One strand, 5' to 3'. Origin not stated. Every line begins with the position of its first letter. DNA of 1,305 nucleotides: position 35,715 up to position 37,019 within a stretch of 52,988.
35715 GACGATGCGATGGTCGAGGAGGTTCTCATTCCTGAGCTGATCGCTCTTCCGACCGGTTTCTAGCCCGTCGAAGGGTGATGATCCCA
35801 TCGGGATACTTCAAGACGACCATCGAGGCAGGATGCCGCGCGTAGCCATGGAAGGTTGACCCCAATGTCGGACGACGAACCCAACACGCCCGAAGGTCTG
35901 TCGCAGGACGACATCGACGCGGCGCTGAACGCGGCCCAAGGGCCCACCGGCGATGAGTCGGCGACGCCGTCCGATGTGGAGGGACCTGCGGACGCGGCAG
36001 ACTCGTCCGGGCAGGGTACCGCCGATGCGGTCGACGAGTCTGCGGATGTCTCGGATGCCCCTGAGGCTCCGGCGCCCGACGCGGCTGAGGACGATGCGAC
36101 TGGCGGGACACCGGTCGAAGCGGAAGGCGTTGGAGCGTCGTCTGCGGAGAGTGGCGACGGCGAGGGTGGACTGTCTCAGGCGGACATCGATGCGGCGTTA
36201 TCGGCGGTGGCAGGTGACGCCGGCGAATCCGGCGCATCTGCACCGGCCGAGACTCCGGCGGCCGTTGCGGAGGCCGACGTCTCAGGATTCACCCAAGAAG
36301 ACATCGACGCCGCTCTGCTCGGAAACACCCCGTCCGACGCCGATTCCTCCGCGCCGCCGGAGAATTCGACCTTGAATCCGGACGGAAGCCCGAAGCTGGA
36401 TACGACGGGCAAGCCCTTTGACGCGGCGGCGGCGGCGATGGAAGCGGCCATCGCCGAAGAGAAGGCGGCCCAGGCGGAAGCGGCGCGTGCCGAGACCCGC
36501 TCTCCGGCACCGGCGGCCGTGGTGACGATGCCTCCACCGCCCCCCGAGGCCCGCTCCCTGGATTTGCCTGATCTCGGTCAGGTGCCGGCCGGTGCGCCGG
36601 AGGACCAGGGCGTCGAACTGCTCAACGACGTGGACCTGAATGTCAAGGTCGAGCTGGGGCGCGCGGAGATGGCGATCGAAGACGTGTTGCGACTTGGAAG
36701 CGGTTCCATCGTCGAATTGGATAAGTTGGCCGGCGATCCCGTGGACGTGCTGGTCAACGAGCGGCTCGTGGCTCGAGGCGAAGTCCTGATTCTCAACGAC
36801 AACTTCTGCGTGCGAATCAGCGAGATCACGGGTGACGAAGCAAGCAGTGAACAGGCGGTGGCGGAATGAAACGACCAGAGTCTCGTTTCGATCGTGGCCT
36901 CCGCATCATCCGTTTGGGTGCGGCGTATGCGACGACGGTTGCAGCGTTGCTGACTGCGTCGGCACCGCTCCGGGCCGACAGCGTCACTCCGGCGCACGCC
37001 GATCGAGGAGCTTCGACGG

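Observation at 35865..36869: FliN carries three tandem CheY-docking (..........) peptides on a long acidic linker, and fliM is missing from its canonical slot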

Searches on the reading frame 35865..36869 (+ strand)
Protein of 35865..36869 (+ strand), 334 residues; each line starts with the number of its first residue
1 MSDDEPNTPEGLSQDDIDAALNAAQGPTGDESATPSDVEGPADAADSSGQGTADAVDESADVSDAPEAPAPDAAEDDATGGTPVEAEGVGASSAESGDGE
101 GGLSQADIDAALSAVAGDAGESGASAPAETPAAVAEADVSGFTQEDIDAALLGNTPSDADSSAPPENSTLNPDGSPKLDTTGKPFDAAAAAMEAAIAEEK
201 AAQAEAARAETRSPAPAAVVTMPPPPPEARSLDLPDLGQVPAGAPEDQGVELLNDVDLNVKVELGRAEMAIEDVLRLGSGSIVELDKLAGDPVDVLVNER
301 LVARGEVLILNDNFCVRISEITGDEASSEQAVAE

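Call 5: search_protein_families(library=pfam, proteins=[window:35865-36869:+], max_evalue=0.01)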
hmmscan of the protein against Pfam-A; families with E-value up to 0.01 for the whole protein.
window:35865-36869:+ (334 aa): 1 family
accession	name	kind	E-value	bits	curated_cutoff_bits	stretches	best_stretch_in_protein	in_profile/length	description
PF01052.25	FliMN_C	-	1.3e-22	79.9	23.8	1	252-321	2-71/73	Type III flagellar switch regulator (C-ring) FliN C-term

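Call 10: find_homologous_proteins(query=window:35865-36869:+, max_evalue=0.001)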
Query window:35865-36869:+ (334 aa): 2379 proteins with E <= 0.001 among 8000 candidates; the best 120 are listed.
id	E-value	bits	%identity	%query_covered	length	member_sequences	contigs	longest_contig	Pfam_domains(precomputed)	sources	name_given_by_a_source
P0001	2.1e-193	660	100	100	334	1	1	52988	PF01052.26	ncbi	-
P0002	8.3e-143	494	75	100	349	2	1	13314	PF01052.26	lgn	-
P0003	2.8e-63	233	53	96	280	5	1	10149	PF01052.26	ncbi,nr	ncbi:MAG: flagellar motor switch protein FliN [Planctomycetota bacterium]|nr:flagellar motor switch 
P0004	3.2e-62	229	47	96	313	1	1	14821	PF01052.26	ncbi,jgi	-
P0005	6.4e-62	228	48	96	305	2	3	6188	PF01052.26,PF28396.1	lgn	-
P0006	2.0e-61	227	47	99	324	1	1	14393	PF01052.26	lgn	-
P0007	3.6e-61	226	46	96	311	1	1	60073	PF01052.26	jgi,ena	-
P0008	6.7e-61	225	58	58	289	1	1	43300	PF01052.26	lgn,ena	-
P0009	4.2e-58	216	49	97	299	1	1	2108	PF01052.26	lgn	-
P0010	6.7e-58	215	51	66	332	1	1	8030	PF01052.26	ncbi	-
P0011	9.7e-58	214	65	46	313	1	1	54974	PF01052.26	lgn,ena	-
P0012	1.5e-57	214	55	71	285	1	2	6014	PF01052.26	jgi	-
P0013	1.8e-57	214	60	54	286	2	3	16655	PF01052.26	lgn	-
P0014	2.0e-57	213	68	46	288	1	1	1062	PF01052.26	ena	-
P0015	7.7e-57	212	59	58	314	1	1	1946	PF01052.26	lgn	-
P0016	1.9e-56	210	60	54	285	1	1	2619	PF01052.26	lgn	-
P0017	2.0e-56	210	61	55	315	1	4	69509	PF01052.26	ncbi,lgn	-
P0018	2.4e-56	210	56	66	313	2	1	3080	PF01052.26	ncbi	-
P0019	3.0e-56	210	47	99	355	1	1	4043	PF01052.26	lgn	-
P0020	8.8e-56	208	59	60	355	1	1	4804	PF01052.26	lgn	-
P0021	1.4e-55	207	67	44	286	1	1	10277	PF01052.26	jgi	-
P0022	1.5e-55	207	58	49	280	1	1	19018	PF01052.26,PF28396.1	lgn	-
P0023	2.6e-55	207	52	72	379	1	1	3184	PF01052.26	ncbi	-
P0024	8.4e-55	205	47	96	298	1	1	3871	PF01052.26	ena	-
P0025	7.8e-54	202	62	45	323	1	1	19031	PF01052.26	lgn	-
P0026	1.3e-53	201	57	57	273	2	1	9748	PF01052.26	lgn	-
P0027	2.7e-53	200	55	67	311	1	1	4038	PF01052.26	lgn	-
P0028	3.7e-53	199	52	66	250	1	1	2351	PF01052.26,PF28396.1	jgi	jgi:flagellar motor switch protein FliN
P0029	4.7e-53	199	57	58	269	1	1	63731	PF01052.26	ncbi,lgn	ncbi:MAG: flagellar motor switch protein FliN [Planctomycetota bacterium]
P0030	9.1e-53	198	48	70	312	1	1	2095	PF01052.26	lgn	-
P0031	1.2e-52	198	48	96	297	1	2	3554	PF01052.26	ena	-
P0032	1.8e-52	197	45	96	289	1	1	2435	PF01052.26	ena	-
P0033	2.0e-52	197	44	97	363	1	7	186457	PF01052.26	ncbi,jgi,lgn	-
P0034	2.5e-52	197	56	69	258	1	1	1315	PF01052.26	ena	-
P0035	3.0e-52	196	56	64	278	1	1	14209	PF01052.26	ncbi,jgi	-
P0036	3.5e-52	196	49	66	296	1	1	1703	PF01052.26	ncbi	-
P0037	6.5e-52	195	58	55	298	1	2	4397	PF01052.26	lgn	-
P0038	7.0e-52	195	56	56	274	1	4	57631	PF01052.26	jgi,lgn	-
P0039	7.1e-52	195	58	55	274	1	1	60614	PF01052.26,PF28396.1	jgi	jgi:flagellar motor switch protein FliN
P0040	2.1e-51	194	54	61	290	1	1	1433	PF01052.26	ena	-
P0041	2.2e-51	194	56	60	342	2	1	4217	PF01052.26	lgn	-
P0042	4.9e-51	192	51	68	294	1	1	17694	PF01052.26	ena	-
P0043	6.2e-51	192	58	54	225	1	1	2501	PF01052.26,PF28396.1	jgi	jgi:flagellar motor switch protein FliN/FliY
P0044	6.8e-51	192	50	66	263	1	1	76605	PF01052.26,PF28396.1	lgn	-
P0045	7.0e-51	192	75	27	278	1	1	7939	PF01052.26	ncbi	-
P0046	7.4e-51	192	49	66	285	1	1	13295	PF01052.26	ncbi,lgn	-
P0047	9.7e-51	191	60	54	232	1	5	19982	PF01052.26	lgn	-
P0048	5.5e-50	189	54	58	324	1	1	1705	PF01052.26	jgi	jgi:flagellar motor switch protein FliN/FliY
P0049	2.3e-49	187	55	54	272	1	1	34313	PF01052.26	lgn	-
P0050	2.5e-49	187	75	28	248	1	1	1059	PF01052.26,PF28396.1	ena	-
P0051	5.3e-49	186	44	93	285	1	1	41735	PF01052.26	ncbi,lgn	-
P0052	7.1e-49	185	52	67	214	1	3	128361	PF01052.26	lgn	-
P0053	1.2e-48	185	52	66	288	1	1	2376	PF01052.26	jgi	-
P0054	1.5e-48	184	51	60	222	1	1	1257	PF01052.26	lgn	-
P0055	2.3e-48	184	51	69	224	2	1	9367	PF01052.26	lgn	-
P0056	3.3e-48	183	44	66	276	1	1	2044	PF01052.26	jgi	jgi:flagellar motor switch protein FliN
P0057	4.1e-48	183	48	68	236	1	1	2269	PF01052.26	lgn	-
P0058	7.2e-48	182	49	66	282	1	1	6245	PF01052.26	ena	-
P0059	1.3e-47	181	53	54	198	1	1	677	PF01052.26,PF28396.1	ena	-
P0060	1.7e-47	181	51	69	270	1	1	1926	PF01052.26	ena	-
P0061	2.9e-47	180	63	45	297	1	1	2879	PF01052.26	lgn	-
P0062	4.3e-47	179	42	96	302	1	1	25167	PF01052.26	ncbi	-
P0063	4.4e-47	179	55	55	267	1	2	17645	PF01052.26,PF28396.1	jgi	jgi:flagellar motor switch protein FliN/FliY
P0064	6.2e-47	179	59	47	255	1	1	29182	PF01052.26,PF28396.1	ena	-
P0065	6.2e-47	179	49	67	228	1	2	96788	PF01052.26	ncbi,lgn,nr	ncbi:MAG: flagellar motor switch protein FliN [Phycisphaerae bacterium]|nr:flagellar motor switch pr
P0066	6.7e-47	179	49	66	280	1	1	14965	PF01052.26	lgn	-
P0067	6.8e-47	179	47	96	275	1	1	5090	PF01052.26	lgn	-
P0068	9.5e-47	178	62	45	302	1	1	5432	PF01052.26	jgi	-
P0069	1.0e-46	178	48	67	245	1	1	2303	PF01052.26,PF28396.1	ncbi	-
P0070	1.7e-46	178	49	69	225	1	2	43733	PF01052.26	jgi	-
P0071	2.9e-46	177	54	66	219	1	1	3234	PF01052.26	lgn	-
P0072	4.8e-46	176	49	68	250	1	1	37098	PF01052.26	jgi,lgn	jgi:flagellar motor switch protein FliN/FliY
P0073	5.7e-46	176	46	66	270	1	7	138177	PF01052.26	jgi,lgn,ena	jgi:flagellar motor switch protein FliN/FliY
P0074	7.9e-46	175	46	74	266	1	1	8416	PF01052.26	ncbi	-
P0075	7.9e-46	175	48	69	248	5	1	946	PF01052.26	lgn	-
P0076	8.0e-46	175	45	69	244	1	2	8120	PF01052.26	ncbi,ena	-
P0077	8.4e-46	175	45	68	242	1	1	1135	PF01052.26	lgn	-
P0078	1.0e-45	175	52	67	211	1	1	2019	PF01052.26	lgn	-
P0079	1.1e-45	175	56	45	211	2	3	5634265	PF01052.26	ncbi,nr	ncbi:MAG: flagellar motor switch protein FliN [Phycisphaerales bacterium]|nr:flagellar motor switch 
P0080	1.7e-45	174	49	67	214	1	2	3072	PF01052.26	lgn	-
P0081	2.1e-45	174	49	70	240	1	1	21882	PF01052.26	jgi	-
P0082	2.7e-45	174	54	54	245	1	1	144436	PF01052.26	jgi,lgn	-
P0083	3.7e-45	173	48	66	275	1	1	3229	PF01052.26,PF28396.1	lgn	-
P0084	4.3e-45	173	50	67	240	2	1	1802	PF01052.26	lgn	-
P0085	4.4e-45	173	50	66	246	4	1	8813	PF01052.26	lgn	-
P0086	4.7e-45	173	48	70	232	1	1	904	PF01052.26,PF28396.1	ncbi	-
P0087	5.8e-45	172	66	31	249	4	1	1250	PF01052.26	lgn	-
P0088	5.9e-45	172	45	84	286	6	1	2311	PF01052.26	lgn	-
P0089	6.4e-45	172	48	69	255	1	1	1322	PF01052.26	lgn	-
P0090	7.3e-45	172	51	60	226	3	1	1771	PF01052.26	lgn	-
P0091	7.8e-45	172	77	31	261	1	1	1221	PF01052.26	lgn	-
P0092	8.8e-45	172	49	65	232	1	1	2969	PF01052.26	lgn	-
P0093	9.0e-45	172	47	67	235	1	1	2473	PF01052.26,PF28396.1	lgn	-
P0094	1.0e-44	172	50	67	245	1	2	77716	PF01052.26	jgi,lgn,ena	-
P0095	1.4e-44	171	44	68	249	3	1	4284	PF01052.26,PF28396.1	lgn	-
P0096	1.5e-44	171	50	66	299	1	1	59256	PF01052.26,PF28396.1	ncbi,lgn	-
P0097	2.0e-44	171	49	69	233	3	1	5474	PF01052.26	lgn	-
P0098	2.1e-44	171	40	96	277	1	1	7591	PF01052.26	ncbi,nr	ncbi:MAG: flagellar motor switch protein FliN [Planctomycetes bacterium]|nr:flagellar motor switch p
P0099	2.4e-44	170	62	44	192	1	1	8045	PF01052.26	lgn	-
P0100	2.8e-44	170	50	66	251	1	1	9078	PF01052.26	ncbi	-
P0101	3.1e-44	170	71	27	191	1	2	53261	PF01052.26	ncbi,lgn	-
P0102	3.2e-44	170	50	57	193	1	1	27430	PF01052.26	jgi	jgi:flagellar motor switch protein FliN/FliY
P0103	3.3e-44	170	45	70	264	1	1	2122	PF01052.26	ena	-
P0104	3.6e-44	170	42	76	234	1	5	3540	PF01052.26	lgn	-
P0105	5.0e-44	169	63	30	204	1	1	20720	PF01052.26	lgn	-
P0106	7.3e-44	169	54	54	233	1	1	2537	PF01052.26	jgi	jgi:flagellar motor switch protein FliN/FliY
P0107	7.6e-44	169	46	67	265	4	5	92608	PF01052.26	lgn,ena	-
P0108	8.6e-44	169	47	68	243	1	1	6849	PF01052.26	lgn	-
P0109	1.1e-43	168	48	67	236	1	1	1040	PF01052.26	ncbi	-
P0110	1.1e-43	168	65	26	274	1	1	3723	PF01052.26,PF28396.1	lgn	-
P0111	1.2e-43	168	61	47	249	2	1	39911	PF01052.26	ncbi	-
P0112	1.7e-43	168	47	67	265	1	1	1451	PF01052.26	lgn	-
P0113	1.7e-43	168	56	55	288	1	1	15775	PF01052.26,PF28396.1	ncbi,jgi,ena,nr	ncbi:MAG TPA: flagellar motor switch protein FliN [Phycisphaerae bacterium]|nr:flagellar motor switc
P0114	2.0e-43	167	47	72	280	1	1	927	PF01052.26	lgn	-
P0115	2.1e-43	167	65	44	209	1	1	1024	PF01052.26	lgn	-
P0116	2.3e-43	167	48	66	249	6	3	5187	PF01052.26,PF28396.1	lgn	-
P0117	2.5e-43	167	43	68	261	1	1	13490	PF01052.26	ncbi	-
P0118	3.3e-43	167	48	71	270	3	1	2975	PF01052.26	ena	-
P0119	3.4e-43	167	47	70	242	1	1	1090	PF01052.26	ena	-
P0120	3.7e-43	167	47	69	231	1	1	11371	PF01052.26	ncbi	-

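Call 12: search_protein_families(library=pfam, proteins=[P0005, P0022, P0028, P0039, P0001, P0002, P0023, P0079], max_evalue=10)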
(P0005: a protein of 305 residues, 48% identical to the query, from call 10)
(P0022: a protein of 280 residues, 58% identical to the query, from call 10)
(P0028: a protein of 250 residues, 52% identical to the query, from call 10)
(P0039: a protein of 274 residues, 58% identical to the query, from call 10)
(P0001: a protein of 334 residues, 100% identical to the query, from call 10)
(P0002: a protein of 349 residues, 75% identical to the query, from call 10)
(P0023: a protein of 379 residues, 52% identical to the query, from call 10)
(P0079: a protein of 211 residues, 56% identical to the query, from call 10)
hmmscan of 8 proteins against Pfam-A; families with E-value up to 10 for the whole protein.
P0005 (305 aa): 1 family
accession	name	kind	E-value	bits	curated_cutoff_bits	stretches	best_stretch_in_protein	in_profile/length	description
PF01052.25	FliMN_C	-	5.7e-22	77.9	23.8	1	226-295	3-72/73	Type III flagellar switch regulator (C-ring) FliN C-term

P0022 (280 aa): 2 families
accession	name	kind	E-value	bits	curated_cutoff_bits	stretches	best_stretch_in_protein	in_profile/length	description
PF01052.25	FliMN_C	-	9.2e-22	77.2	23.8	1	205-274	3-72/73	Type III flagellar switch regulator (C-ring) FliN C-term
PF15750.11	UBZ_FAAP20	-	0.024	14.9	25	0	24-35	14-25/35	Ubiquitin-binding zinc-finger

P0028 (250 aa): 3 families
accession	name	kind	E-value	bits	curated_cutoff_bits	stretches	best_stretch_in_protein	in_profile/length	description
PF01052.25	FliMN_C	-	5e-23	81.3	23.8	1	171-241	2-72/73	Type III flagellar switch regulator (C-ring) FliN C-term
PF15750.11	UBZ_FAAP20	-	0.11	12.8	25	1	10-22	13-25/35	Ubiquitin-binding zinc-finger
PF04695.18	Pex14_N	-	0.12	12.5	23.2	0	11-22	34-45/46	Pex14 N-terminal domain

P0039 (274 aa): 3 families
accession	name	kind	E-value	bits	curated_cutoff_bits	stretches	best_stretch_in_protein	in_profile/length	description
PF01052.25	FliMN_C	-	4.5e-23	81.4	23.8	1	195-265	2-72/73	Type III flagellar switch regulator (C-ring) FliN C-term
PF04695.18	Pex14_N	-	0.091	12.9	23.2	0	11-22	34-45/46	Pex14 N-terminal domain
PF15750.11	UBZ_FAAP20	-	0.28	11.5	25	0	10-22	13-25/35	Ubiquitin-binding zinc-finger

P0001 (334 aa): 3 families
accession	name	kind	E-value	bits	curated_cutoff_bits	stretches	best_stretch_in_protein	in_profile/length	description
PF01052.25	FliMN_C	-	1.3e-22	79.9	23.8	1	252-321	2-71/73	Type III flagellar switch regulator (C-ring) FliN C-term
PF04695.18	Pex14_N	-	0.055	13.6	23.2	0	11-22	34-45/46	Pex14 N-terminal domain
PF00157.23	Pou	-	0.27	11.6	27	0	102-118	21-37/72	Pou domain - N-terminal to homeobox domain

P0002 (349 aa): 2 families
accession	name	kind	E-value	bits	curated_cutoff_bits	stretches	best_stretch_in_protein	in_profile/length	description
PF01052.25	FliMN_C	-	2.4e-22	79.1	23.8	1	267-336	2-71/73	Type III flagellar switch regulator (C-ring) FliN C-term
PF04695.18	Pex14_N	-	0.02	15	23.2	0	11-22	34-45/46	Pex14 N-terminal domain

P0023 (379 aa): 3 families
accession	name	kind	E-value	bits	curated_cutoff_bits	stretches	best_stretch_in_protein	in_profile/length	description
PF01052.25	FliMN_C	-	1.8e-22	79.5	23.8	1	300-370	2-72/73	Type III flagellar switch regulator (C-ring) FliN C-term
PF15750.11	UBZ_FAAP20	-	0.0023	18.1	25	0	189-202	12-25/35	Ubiquitin-binding zinc-finger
PF00725.27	3HCDH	-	0.065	14.2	22.1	0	77-97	16-37/97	3-hydroxyacyl-CoA dehydrogenase, C-terminal domain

P0079 (211 aa): 1 family
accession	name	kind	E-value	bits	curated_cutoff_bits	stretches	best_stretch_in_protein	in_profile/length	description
PF01052.25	FliMN_C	-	9.5e-22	77.2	23.8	1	136-205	3-72/73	Type III flagellar switch regulator (C-ring) FliN C-term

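Call 13: search_protein_families(library=ncbifam, proteins=[P0001, P0023, P0079], max_evalue=0.1)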
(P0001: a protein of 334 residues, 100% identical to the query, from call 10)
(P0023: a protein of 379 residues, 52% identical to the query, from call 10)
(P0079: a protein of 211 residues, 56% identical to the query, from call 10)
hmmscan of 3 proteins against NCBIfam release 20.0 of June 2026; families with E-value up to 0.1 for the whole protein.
P0001 (334 aa): 12 families
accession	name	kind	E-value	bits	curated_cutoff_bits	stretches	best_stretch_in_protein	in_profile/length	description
NF005995.1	PRK08119.1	equivalog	9.6e-31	107.6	218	1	222-323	271-371/376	flagellar motor switch phosphatase FliY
TIGR02480.1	fliN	equivalog_domain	1.4e-28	98.6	84.05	1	251-323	3-75/77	flagellar motor switch protein FliN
NF006272.1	PRK08432.1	equivalog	8.1e-21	74.8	219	1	246-323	188-265/274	flagellar motor switch protein FliY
NF006273.1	PRK08433.1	equivalog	2.1e-16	60.1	114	1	252-322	17-87/100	flagellar motor switch protein FliN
NF005275.1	PRK06782.1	equivalog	1.2e-15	57.3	681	1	221-321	427-515/516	flagellar motor switch protein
NF005276.0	PRK06788.1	equivalog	2.3e-12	47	98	1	250-326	28-104/119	flagellar motor switch protein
TIGR02551.1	SpaO_YscQ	equivalog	1.3e-11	45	100.8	1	203-320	180-299/300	type III secretion system cytoplasmic ring protein SctQ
NF005956.0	PRK08035.1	equivalog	5.2e-07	29.2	230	1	250-320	246-315/323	YscQ/HrcQ family type III secretion apparatus protein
TIGR01397.1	fliM_switch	equivalog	2.2e-06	27.1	219.6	1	252-320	249-317/320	flagellar motor switch protein FliM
NF004605.0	PRK05933.1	equivalog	2.9e-05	23.2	536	1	259-321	309-372/372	type III secretion system protein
NF006018.0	PRK08158.1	equivalog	0.00021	20.4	223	1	247-324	221-298/303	YscQ/HrcQ family type III secretion apparatus protein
NF005277.0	PRK06789.1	equivalog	0.00028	20.8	81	1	252-321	3-72/74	flagellar motor switch protein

P0023 (379 aa): 12 families
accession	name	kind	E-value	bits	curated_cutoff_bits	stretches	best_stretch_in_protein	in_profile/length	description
NF005995.1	PRK08119.1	equivalog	3.2e-31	109.1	218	1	260-373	266-373/376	flagellar motor switch phosphatase FliY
TIGR02480.1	fliN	equivalog_domain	1.9e-28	98.2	84.05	1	298-372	2-76/77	flagellar motor switch protein FliN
NF006272.1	PRK08432.1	equivalog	5.8e-19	68.7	219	1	296-370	190-264/274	flagellar motor switch protein FliY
NF006273.1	PRK08433.1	equivalog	9.1e-16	58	114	1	302-371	19-88/100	flagellar motor switch protein FliN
NF005275.1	PRK06782.1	equivalog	1.4e-15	57.1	681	1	296-370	442-516/516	flagellar motor switch protein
NF005276.0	PRK06788.1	equivalog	3e-11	43.4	98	1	297-372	27-102/119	flagellar motor switch protein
TIGR02551.1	SpaO_YscQ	equivalog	1e-10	42.1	100.8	1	259-368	227-299/300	type III secretion system cytoplasmic ring protein SctQ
NF005956.0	PRK08035.1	equivalog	1.4e-06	27.7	230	1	300-367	247-314/323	YscQ/HrcQ family type III secretion apparatus protein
TIGR01397.1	fliM_switch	equivalog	6.2e-06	25.6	219.6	1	301-368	250-317/320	flagellar motor switch protein FliM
NF004605.0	PRK05933.1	equivalog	1.6e-05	24.1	536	1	309-369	311-372/372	type III secretion system protein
NF006018.0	PRK08158.1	equivalog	0.0015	17.6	223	1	305-371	229-297/303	YscQ/HrcQ family type III secretion apparatus protein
NF005277.0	PRK06789.1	equivalog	0.0029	17.6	81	1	301-369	4-72/74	flagellar motor switch protein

P0079 (211 aa): 12 families
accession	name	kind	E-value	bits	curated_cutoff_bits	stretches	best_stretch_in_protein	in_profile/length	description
NF005995.1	PRK08119.1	equivalog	2.4e-28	99.7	218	1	88-206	253-371/376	flagellar motor switch phosphatase FliY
TIGR02480.1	fliN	equivalog_domain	5.1e-28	96.8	84.05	1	134-204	3-73/77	flagellar motor switch protein FliN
NF006272.1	PRK08432.1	equivalog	1.8e-18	67.1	219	1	128-204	187-263/274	flagellar motor switch protein FliY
NF006273.1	PRK08433.1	equivalog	3.2e-16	59.5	114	1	136-205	18-87/100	flagellar motor switch protein FliN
NF005275.1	PRK06782.1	equivalog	3.6e-14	52.4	681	1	132-204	443-515/516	flagellar motor switch protein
TIGR02551.1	SpaO_YscQ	equivalog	6.2e-12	46.1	100.8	1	65-203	195-299/300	type III secretion system cytoplasmic ring protein SctQ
NF005276.0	PRK06788.1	equivalog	5.1e-10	39.4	98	1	129-205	24-100/119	flagellar motor switch protein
NF005956.0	PRK08035.1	equivalog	3.6e-07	29.7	230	1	135-203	247-315/323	YscQ/HrcQ family type III secretion apparatus protein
TIGR01397.1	fliM_switch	equivalog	6.7e-07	28.8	219.6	1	136-203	250-317/320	flagellar motor switch protein FliM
NF004605.0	PRK05933.1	equivalog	1.8e-05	23.9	536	1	144-204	311-372/372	type III secretion system protein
NF006018.0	PRK08158.1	equivalog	4.3e-05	22.7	223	1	129-210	220-301/303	YscQ/HrcQ family type III secretion apparatus protein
NF005277.0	PRK06789.1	equivalog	5.1e-05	23.2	81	1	136-203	4-71/74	flagellar motor switch protein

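Call 14: find_encoding_contigs(protein=P0001, flank=3000, max_places=3)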
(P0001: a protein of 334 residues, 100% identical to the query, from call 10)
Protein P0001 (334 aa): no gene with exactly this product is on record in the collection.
